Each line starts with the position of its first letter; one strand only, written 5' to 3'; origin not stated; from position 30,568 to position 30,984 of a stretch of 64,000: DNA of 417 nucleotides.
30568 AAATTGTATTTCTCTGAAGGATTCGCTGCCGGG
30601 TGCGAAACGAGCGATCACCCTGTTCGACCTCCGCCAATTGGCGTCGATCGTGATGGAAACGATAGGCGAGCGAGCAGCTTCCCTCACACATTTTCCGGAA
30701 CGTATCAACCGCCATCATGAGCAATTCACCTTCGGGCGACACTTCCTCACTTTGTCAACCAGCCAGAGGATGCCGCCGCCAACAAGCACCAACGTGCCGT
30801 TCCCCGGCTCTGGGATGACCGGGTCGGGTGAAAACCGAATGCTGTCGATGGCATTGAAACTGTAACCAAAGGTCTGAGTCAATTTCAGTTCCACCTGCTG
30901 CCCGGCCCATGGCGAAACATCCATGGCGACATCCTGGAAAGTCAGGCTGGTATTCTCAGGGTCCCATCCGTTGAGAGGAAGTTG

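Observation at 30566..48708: Three paralogous giant-protein + PEP-CTERM units, none fully intact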

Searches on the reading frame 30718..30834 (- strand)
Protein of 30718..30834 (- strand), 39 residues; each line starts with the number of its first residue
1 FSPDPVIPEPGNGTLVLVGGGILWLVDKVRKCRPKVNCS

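Call 42: search_protein_families(library=ncbifam, proteins=[window:30718-30828:-], max_evalue=10)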
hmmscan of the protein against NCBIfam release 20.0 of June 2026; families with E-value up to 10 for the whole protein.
seq(37 aa): 0 families

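Call 43: search_protein_families(library=pfam, proteins=[window:30718-30834:-], max_evalue=10)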
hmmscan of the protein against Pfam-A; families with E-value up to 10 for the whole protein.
seq(39 aa): 0 families
